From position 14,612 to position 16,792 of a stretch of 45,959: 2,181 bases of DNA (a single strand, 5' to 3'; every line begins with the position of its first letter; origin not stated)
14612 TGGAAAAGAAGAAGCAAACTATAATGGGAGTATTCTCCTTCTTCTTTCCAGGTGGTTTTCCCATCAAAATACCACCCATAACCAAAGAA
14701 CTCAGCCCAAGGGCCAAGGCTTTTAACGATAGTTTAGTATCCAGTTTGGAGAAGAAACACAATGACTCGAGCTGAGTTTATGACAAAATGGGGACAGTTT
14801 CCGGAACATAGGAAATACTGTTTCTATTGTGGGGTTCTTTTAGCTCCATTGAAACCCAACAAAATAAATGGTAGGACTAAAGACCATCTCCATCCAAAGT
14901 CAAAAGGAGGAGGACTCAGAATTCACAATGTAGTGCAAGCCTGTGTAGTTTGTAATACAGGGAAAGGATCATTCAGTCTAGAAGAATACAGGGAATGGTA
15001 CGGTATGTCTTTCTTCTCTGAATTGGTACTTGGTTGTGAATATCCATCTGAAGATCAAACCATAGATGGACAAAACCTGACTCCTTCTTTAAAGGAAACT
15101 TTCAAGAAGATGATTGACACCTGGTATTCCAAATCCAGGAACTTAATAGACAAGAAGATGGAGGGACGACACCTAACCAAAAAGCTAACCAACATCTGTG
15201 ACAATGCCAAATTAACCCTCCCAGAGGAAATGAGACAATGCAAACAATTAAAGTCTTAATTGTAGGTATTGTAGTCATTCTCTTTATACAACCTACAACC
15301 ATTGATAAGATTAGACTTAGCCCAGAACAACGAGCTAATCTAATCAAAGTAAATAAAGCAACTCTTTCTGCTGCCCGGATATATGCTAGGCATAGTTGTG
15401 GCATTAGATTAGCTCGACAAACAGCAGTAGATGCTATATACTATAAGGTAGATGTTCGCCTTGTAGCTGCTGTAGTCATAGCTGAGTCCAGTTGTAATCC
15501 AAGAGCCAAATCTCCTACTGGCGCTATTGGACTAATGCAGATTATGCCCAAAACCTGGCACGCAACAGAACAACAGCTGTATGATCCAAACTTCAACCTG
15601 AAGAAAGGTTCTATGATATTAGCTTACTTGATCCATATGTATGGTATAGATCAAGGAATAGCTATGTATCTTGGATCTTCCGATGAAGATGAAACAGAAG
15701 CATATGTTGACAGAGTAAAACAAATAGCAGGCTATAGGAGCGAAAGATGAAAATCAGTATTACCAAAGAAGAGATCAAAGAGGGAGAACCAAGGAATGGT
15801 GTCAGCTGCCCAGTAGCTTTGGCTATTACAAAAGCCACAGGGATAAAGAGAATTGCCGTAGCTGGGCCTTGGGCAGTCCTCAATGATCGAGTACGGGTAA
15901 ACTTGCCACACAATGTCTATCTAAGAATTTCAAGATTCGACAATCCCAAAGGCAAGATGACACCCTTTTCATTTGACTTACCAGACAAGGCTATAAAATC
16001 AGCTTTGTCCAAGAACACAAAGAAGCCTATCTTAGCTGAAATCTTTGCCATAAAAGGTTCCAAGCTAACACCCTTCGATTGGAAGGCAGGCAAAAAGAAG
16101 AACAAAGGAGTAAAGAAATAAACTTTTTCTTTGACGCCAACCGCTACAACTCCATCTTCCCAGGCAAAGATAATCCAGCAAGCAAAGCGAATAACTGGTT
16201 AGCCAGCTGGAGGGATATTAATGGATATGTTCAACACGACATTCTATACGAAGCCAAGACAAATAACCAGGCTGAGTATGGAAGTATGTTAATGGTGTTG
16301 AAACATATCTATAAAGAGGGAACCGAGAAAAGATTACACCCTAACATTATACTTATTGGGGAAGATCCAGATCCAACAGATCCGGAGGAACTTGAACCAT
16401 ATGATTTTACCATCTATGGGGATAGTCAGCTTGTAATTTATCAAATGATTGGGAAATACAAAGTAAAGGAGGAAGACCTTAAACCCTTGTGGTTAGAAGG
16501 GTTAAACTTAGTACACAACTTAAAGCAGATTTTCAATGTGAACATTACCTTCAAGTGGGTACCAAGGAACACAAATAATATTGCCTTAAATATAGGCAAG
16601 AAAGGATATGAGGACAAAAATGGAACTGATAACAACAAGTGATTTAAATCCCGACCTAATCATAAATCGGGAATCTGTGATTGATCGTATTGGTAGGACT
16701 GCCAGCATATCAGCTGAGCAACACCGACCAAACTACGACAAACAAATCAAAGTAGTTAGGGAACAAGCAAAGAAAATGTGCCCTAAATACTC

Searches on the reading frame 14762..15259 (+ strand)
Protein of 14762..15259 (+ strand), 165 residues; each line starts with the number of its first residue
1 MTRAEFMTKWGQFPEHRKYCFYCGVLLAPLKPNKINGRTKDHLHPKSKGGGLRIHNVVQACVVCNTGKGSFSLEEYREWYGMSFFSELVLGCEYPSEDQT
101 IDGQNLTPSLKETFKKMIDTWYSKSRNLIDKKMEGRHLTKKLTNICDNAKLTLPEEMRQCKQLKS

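Call 62: search_protein_families(library=phrogs, proteins=[window:14762-15259:+], max_evalue=0.001)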
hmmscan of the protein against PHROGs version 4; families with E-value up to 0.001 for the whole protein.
window:14762-15259:+ (165 aa): 17 families
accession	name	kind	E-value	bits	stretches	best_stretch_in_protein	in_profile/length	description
phrog_2118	-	DNA, RNA and nucleotide metabolism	4.7e-13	50.4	1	18-81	177-234/301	HNH endonuclease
phrog_8660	-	DNA, RNA and nucleotide metabolism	9.4e-10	39.9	1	13-70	120-178/196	HNH endonuclease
phrog_2214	-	DNA, RNA and nucleotide metabolism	2.1e-09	38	1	14-76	190-244/429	HNH endonuclease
phrog_1035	-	DNA, RNA and nucleotide metabolism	2.4e-09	38.5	1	16-79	158-221/271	endonuclease VII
phrog_16726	-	DNA, RNA and nucleotide metabolism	2.5e-09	38.3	1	19-76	95-148/308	HNH endonuclease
phrog_5718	-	DNA, RNA and nucleotide metabolism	1.4e-07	31.9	1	16-132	127-236/394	HNH endonuclease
phrog_1271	-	DNA, RNA and nucleotide metabolism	5.5e-06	27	1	18-78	267-325/361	HNH endonuclease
phrog_9545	-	DNA, RNA and nucleotide metabolism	7.6e-06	26.7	1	36-72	132-168/206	HNH endonuclease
phrog_33554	-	DNA, RNA and nucleotide metabolism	1.1e-05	26.6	1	18-70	20-74/114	HNH endonuclease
phrog_29143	-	DNA, RNA and nucleotide metabolism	1.6e-05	26.3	1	19-70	21-73/126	HNH endonuclease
phrog_25184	-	DNA, RNA and nucleotide metabolism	8.1e-05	23.1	1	39-72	128-161/209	HNH endonuclease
phrog_16986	-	unknown function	8.2e-05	23.3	1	20-69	23-66/248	-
phrog_9645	-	DNA, RNA and nucleotide metabolism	0.00012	22.8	1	21-70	22-71/168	HNH endonuclease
phrog_14314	-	DNA, RNA and nucleotide metabolism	0.00023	22.6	1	19-73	18-66/252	HNH endonuclease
phrog_6050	-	DNA, RNA and nucleotide metabolism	0.00033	20.6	1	17-112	311-365/402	HNH endonuclease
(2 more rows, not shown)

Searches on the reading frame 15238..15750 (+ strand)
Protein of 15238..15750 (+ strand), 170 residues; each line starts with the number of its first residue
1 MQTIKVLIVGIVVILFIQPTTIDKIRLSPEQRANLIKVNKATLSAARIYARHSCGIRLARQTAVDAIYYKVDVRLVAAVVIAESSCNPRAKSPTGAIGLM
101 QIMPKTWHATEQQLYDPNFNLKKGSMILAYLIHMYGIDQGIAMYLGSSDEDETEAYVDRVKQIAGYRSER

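Call 62: search_protein_families(library=phrogs, proteins=[window:15238-15750:+], max_evalue=0.001)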
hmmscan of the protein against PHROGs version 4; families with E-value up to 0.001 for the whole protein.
window:15238-15750:+ (170 aa): 12 families
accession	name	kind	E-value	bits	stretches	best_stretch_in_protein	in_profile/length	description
phrog_669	-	lysis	2.3e-15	56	1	17-131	883-1001/1946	endolysin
phrog_2013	-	tail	7.5e-12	45.8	1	69-136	479-549/657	lytic tail protein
phrog_13449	-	other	4.1e-11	43.9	1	68-136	17-86/269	transglycosylase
phrog_342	-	head and packaging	4.2e-10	39.3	1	63-124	20-82/1235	internal virion protein with endolysin domain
phrog_32437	-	unknown function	2.7e-08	35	1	59-151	73-174/205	-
phrog_14342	-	tail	3.6e-08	34.4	1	62-144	145-230/272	lytic tail fiber protein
phrog_21143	-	tail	4.5e-08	32.9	1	68-136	14-85/576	lytic tail fiber protein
phrog_28504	-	tail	1.7e-07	31.4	1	74-144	249-323/597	lytic tail fiber protein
phrog_28014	-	unknown function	3.7e-07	31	1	60-135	35-111/224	-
phrog_4067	-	other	6.3e-05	22.5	1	70-110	682-723/980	transglycosylase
phrog_12507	-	other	0.00049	21.1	1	68-104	20-56/260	transglycosylase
phrog_3874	-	other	0.00058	20.8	0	78-123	131-174/190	transglycosylase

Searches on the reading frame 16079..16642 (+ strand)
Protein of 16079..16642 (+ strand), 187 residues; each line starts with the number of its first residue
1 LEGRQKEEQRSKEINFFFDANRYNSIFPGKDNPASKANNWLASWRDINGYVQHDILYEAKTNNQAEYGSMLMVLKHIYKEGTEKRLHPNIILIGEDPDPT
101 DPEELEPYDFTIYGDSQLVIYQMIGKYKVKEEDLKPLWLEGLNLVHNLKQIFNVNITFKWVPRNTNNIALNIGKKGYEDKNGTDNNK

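Call 62: search_protein_families(library=phrogs, proteins=[window:16079-16642:+], max_evalue=0.001)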
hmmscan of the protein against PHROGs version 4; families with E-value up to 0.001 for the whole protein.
window:16079-16642:+ (187 aa): 1 family
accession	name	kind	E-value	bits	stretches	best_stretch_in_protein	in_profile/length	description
phrog_531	-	DNA, RNA and nucleotide metabolism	1.6e-05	25.4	1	58-166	115-209/285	Rnase H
